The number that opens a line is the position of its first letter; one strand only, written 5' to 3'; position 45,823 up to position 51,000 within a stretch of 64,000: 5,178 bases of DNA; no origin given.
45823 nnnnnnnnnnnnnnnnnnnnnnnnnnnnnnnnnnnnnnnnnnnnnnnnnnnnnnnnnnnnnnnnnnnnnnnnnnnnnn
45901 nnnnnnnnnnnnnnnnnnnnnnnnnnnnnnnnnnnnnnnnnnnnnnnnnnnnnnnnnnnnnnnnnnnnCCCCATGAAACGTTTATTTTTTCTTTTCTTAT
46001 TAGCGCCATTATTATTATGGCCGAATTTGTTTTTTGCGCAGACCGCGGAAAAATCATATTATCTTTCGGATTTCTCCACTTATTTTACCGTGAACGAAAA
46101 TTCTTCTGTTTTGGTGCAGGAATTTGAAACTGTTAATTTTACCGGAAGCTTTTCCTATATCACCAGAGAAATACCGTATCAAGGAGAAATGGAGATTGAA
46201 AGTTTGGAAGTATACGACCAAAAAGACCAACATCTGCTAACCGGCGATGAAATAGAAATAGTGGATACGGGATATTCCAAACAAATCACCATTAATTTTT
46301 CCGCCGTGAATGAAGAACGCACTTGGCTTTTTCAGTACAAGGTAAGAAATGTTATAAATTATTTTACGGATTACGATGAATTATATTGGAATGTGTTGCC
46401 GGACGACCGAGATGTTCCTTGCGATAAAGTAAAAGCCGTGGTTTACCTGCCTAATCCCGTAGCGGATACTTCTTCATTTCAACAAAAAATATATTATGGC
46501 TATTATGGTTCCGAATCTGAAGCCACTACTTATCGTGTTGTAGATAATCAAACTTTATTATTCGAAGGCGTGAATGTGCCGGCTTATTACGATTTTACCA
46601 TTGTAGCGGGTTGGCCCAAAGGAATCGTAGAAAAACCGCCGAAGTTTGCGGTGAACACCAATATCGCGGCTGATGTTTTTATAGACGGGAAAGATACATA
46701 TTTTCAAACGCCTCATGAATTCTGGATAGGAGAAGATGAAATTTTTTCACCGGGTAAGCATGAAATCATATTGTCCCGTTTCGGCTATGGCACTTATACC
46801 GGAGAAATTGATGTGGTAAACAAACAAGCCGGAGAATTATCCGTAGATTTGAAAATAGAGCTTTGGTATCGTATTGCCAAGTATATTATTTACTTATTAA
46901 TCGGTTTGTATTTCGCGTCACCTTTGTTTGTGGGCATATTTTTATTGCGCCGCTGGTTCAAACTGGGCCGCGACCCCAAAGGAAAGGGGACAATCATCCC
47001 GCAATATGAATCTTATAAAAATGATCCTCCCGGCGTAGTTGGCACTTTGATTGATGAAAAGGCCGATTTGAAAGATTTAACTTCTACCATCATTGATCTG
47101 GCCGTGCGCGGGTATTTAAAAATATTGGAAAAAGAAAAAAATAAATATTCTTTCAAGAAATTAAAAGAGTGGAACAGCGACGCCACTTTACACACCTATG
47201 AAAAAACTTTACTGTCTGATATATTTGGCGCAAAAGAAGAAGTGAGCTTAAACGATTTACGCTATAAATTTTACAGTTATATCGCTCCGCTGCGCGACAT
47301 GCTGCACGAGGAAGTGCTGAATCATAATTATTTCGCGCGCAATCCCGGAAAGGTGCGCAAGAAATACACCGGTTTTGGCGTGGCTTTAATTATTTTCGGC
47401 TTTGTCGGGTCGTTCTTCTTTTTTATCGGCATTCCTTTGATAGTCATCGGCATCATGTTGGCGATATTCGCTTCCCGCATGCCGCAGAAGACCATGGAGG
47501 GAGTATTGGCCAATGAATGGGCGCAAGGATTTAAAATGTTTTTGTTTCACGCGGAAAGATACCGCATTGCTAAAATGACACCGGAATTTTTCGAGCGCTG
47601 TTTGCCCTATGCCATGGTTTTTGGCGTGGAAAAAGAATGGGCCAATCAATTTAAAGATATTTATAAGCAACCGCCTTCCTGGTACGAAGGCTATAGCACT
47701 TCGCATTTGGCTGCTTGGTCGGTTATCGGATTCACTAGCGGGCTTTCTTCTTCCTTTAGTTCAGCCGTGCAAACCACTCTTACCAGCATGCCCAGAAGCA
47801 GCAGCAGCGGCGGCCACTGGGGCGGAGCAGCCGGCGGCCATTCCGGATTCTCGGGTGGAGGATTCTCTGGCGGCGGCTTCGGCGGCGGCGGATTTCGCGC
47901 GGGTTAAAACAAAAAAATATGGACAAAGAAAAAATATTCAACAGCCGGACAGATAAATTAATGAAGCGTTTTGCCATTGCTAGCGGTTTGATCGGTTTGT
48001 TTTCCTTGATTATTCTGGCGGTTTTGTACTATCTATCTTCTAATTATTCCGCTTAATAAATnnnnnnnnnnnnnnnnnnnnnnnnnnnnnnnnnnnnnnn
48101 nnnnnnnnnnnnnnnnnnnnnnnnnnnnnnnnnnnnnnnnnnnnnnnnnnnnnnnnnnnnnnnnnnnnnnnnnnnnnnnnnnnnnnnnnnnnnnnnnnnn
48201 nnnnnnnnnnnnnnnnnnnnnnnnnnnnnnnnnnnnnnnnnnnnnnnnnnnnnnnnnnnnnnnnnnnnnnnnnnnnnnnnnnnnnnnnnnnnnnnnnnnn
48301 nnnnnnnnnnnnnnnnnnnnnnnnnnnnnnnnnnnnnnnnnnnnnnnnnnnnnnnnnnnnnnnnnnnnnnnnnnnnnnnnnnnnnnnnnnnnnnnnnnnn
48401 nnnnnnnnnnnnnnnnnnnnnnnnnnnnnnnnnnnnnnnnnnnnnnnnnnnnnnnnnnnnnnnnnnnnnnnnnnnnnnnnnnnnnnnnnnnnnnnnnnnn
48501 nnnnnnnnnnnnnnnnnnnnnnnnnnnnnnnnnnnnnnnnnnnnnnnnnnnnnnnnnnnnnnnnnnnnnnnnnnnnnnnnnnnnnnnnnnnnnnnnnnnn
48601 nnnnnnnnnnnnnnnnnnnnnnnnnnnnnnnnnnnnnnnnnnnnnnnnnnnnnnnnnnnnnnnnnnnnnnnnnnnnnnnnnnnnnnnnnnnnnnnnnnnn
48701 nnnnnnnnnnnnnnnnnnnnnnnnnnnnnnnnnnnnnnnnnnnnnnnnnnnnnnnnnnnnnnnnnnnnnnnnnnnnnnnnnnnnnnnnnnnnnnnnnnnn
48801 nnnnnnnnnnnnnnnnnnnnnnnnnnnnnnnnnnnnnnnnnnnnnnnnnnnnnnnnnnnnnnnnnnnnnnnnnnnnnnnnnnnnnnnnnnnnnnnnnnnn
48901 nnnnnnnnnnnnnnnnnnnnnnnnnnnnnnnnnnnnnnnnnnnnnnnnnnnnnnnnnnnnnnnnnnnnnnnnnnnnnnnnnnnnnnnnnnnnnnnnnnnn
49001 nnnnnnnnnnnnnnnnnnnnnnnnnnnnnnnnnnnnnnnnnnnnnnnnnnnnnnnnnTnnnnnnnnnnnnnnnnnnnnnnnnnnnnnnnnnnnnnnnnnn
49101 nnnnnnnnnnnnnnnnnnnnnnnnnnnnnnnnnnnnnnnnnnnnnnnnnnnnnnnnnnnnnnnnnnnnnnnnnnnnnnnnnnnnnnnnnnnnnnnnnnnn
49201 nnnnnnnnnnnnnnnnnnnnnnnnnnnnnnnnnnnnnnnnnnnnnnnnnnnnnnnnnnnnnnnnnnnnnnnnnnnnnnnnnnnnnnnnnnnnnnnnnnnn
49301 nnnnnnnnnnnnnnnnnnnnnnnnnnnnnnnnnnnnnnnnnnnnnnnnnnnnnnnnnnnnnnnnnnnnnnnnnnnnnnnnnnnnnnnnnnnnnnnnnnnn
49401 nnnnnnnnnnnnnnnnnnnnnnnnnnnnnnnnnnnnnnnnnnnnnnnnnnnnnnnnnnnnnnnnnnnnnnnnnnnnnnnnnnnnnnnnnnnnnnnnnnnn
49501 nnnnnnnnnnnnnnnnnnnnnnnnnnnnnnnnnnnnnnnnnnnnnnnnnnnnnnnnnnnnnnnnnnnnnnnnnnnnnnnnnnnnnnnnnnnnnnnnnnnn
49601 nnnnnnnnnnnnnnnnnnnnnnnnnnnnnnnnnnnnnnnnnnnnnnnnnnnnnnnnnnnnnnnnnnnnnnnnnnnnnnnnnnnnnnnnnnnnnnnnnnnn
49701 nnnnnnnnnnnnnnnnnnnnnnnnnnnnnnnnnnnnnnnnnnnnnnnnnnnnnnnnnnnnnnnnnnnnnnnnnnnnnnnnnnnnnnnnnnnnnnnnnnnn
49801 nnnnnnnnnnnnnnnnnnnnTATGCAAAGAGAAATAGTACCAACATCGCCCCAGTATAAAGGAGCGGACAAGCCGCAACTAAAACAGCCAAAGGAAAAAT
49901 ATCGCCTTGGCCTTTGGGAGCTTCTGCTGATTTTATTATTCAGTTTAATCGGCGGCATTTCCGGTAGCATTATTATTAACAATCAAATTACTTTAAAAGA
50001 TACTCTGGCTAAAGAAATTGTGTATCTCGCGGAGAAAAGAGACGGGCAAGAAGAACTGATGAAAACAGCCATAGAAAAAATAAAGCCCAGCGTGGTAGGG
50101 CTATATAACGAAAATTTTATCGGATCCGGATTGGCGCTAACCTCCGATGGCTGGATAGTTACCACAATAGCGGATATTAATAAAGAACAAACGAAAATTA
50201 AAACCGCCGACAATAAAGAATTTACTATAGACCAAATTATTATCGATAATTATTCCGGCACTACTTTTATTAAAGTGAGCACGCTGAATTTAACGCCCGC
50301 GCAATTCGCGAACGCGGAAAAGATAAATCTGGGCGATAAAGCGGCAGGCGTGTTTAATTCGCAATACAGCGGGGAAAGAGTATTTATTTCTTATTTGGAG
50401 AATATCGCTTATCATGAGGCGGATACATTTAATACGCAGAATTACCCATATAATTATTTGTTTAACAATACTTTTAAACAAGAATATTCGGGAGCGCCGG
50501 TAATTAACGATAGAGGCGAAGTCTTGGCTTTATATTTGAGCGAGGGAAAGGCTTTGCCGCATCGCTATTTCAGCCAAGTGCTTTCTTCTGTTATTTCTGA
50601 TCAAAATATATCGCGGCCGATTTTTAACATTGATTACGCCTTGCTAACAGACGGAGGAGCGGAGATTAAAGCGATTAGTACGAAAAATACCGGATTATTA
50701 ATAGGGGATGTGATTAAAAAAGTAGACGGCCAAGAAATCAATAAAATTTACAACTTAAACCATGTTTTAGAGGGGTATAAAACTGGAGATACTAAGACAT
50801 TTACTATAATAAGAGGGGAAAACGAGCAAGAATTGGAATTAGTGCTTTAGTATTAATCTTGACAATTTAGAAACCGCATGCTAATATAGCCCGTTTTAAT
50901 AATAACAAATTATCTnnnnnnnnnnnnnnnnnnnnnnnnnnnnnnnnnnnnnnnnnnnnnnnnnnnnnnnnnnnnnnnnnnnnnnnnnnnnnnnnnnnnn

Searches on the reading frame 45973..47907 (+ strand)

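Call 71: search_protein_families(library=pfam, proteins=[window:45973-47907:+], max_evalue=0.00001)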
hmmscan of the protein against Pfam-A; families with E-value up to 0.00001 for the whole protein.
window:45973-47907:+ (644 aa): 2 families
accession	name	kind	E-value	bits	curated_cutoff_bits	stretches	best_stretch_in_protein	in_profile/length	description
PF20990.2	DUF2207_C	-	4.3e-36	125.3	33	1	349-560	10-247/247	Predicted membrane protein (DUF2207) C-terminal domain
PF09972.14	DUF2207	-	1.6e-17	64.7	24.4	1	32-214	3-172/172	Predicted membrane protein (DUF2207) N-terminal domain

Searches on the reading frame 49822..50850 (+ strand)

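Call 71: search_protein_families(library=pfam, proteins=[window:49822-50850:+], max_evalue=0.00001)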
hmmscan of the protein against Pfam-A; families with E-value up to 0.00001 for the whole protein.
window:49822-50850:+ (342 aa): 1 family
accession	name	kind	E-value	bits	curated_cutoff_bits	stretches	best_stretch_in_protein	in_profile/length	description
PF13180.12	PDZ_2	-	1.1e-08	35.7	27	1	288-340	26-78/80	PDZ domain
